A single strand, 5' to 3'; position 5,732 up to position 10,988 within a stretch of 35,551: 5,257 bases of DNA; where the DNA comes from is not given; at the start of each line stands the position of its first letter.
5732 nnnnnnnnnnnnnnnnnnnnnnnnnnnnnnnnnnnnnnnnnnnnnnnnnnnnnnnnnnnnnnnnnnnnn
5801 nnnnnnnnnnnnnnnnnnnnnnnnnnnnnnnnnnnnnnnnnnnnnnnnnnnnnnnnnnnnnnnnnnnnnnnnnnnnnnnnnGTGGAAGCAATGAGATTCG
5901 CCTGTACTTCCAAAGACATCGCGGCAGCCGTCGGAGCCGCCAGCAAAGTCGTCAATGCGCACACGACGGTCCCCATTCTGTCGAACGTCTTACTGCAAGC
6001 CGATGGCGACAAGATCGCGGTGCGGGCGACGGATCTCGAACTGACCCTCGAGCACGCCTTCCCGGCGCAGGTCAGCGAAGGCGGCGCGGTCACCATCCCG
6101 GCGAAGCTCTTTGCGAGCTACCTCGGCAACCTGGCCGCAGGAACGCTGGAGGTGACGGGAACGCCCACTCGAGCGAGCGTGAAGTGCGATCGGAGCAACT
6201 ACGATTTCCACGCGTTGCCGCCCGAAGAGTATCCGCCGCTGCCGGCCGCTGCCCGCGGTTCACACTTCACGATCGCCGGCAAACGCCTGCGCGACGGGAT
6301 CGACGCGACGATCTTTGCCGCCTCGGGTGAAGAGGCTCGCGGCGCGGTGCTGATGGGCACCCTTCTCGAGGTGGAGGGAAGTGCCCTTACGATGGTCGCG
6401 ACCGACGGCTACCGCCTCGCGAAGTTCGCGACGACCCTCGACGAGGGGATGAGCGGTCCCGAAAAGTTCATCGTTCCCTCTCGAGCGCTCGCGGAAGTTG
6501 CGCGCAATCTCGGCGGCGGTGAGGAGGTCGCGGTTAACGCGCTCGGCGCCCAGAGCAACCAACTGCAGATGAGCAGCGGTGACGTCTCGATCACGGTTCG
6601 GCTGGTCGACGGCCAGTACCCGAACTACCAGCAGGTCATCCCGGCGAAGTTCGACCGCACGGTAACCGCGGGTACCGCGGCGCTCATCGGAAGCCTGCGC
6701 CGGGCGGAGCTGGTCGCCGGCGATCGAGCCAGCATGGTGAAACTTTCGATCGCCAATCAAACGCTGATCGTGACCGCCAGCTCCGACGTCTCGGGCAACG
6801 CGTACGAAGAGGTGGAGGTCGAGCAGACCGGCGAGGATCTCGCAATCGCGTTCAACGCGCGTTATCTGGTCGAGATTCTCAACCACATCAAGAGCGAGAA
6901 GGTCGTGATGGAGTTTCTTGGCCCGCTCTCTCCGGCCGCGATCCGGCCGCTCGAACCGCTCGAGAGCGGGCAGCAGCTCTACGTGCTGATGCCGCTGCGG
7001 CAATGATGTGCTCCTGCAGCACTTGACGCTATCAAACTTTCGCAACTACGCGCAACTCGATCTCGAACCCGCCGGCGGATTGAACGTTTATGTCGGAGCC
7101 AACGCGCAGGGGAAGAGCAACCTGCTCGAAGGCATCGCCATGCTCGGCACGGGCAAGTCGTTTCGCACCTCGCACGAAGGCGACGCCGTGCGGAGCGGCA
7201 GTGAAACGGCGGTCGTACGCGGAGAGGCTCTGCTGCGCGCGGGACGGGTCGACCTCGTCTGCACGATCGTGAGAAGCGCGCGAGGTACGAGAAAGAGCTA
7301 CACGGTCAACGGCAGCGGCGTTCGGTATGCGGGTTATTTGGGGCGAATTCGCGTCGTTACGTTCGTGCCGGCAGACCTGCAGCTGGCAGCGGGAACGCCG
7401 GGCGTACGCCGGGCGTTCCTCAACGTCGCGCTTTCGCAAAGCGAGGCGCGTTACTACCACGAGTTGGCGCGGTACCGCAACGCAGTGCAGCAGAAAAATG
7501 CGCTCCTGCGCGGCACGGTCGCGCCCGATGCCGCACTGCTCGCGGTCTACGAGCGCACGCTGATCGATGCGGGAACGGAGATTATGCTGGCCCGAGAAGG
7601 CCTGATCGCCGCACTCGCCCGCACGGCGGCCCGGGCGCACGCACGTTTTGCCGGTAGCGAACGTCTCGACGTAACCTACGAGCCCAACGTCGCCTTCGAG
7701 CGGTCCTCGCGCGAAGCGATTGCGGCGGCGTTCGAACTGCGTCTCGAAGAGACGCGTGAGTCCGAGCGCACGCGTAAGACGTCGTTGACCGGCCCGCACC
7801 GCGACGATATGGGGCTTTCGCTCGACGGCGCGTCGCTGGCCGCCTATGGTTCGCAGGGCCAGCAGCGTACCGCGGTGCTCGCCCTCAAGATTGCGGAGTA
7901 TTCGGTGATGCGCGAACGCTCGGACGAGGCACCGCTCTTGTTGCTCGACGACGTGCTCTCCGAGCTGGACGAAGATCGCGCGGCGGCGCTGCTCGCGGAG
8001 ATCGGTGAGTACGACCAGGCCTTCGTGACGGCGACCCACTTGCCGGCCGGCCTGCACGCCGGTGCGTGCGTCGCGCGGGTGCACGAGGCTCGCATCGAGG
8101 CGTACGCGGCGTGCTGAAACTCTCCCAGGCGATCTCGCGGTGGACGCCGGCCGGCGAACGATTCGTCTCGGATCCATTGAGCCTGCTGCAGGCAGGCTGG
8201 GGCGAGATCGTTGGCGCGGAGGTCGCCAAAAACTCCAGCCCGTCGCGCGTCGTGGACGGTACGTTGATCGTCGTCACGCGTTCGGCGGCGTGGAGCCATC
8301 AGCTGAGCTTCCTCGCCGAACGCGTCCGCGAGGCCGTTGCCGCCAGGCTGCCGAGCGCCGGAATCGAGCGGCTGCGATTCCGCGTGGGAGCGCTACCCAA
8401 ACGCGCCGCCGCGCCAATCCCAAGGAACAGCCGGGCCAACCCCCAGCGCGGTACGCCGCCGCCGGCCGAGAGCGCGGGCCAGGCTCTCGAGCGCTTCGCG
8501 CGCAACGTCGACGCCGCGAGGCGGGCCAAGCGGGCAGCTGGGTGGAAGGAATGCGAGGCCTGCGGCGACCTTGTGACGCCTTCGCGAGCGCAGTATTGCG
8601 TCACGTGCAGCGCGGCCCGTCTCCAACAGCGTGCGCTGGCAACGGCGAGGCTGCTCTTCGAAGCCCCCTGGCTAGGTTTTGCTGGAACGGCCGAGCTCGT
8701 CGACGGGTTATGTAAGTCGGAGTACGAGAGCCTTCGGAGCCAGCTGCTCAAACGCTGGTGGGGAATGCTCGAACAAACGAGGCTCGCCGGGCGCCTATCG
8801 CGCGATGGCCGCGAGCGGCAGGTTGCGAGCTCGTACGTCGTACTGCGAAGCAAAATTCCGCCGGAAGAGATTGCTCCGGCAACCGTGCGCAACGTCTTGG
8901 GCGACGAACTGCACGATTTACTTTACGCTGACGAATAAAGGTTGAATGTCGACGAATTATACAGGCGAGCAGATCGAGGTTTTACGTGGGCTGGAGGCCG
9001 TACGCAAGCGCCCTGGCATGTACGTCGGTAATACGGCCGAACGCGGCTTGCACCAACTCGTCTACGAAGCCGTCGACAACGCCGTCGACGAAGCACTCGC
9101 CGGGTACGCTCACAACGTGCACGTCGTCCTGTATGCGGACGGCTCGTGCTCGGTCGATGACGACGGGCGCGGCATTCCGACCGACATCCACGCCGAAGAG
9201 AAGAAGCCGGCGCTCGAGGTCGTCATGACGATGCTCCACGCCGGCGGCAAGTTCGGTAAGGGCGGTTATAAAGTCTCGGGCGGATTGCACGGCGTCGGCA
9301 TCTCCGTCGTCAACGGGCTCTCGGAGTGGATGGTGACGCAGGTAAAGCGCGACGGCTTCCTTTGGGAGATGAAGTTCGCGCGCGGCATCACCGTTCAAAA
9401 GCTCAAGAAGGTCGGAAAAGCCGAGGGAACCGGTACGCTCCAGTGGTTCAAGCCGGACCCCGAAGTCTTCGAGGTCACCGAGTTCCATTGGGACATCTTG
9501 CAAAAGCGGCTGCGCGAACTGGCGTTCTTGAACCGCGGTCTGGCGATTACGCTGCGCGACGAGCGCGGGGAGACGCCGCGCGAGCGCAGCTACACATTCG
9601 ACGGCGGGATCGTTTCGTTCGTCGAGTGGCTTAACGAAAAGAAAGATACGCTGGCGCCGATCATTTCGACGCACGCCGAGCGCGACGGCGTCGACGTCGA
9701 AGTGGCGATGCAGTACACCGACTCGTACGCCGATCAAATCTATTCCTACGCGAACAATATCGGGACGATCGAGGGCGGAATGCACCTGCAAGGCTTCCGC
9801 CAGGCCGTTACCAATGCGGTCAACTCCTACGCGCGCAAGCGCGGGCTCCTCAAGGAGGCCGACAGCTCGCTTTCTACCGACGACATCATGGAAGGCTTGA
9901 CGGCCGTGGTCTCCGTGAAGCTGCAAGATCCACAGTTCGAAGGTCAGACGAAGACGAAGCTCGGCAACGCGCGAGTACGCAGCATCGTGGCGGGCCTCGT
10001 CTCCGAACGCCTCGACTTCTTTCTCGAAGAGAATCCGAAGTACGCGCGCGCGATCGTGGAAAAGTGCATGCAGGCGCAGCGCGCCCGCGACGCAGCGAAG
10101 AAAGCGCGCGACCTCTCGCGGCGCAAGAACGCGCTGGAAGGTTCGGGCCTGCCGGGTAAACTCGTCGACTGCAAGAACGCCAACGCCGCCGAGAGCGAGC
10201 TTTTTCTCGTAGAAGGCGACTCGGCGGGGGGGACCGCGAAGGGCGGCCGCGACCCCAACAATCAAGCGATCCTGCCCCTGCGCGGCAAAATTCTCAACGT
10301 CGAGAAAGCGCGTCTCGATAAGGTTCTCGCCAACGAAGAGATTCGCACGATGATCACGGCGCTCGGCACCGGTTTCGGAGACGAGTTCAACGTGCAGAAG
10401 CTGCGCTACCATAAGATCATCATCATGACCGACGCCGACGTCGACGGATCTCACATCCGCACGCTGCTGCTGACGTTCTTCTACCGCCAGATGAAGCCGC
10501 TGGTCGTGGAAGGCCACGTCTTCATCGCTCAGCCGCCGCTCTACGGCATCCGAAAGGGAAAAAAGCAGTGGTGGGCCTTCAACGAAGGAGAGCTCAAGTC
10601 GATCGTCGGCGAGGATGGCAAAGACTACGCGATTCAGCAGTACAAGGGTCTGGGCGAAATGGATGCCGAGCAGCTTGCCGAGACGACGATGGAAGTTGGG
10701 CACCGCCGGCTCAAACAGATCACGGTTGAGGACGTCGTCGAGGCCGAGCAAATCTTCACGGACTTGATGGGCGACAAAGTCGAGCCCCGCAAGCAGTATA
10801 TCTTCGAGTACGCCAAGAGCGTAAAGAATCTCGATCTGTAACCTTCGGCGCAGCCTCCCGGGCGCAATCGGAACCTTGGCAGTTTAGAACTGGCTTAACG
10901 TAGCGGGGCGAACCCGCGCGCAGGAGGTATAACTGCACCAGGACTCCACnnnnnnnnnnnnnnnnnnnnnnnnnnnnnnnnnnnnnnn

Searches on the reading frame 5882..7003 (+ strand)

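Call 15: search_protein_families(library=pfam, proteins=[window:5882-7003:+], max_evalue=0.001)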
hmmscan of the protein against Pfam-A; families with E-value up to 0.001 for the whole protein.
window:5882-7003:+ (374 aa): 3 families
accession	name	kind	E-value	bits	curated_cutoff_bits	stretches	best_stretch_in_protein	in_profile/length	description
PF00712.24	DNA_pol3_beta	-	2.6e-32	111.9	24.4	2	4-121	1-120/120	DNA polymerase III beta subunit, N-terminal domain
PF02768.20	DNA_pol3_beta_3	-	2e-25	89.4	27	1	251-358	2-109/121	DNA polymerase III beta subunit, C-terminal domain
PF02767.21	DNA_pol3_beta_2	-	1.1e-22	81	27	1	131-248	2-116/116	DNA polymerase III beta subunit, central domain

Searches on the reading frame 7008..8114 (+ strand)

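Call 15: search_protein_families(library=pfam, proteins=[window:7008-8114:+], max_evalue=0.001)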
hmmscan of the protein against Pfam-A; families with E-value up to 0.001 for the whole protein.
window:7008-8114:+ (369 aa): 3 families
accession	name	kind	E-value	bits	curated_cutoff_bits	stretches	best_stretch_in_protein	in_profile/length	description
PF02463.25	SMC_N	-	5.9e-16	59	40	1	3-343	2-197/220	RecF/RecN/SMC N terminal domain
PF13476.12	AAA_23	-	4.6e-07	31.1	27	1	6-63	2-61/201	AAA domain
PF13175.12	AAA_15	-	4.3e-06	27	32.1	1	1-49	1-50/374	AAA ATPase domain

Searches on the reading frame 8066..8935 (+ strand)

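Call 15: search_protein_families(library=pfam, proteins=[window:8066-8935:+], max_evalue=0.001)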
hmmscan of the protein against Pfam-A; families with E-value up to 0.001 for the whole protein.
window:8066-8935:+ (290 aa): 1 family
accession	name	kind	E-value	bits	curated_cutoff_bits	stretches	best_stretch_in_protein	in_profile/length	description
PF05258.17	DciA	-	4.3e-14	52.9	24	1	19-105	2-89/89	Dna[CI] antecedent, DciA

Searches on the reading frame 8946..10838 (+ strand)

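Call 15: search_protein_families(library=pfam, proteins=[window:8946-10838:+], max_evalue=0.001)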
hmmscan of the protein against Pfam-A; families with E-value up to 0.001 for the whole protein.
window:8946-10838:+ (631 aa): 4 families
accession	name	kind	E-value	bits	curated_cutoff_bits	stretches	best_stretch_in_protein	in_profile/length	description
PF00204.31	DNA_gyraseB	-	4.6e-61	205.7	27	1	221-389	1-172/173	DNA gyrase B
PF00986.26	DNA_gyraseB_C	-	7.8e-25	87.2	29.8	1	559-619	2-62/63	DNA gyrase B subunit, carboxyl terminus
PF01751.28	Toprim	-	6.6e-20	71.5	23.1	1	418-529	1-95/96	Toprim domain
PF02518.31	HATPase_c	-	3.7e-14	53.6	26.4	1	32-135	3-93/111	Histidine kinase-, DNA gyrase B-, and HSP90-like ATPase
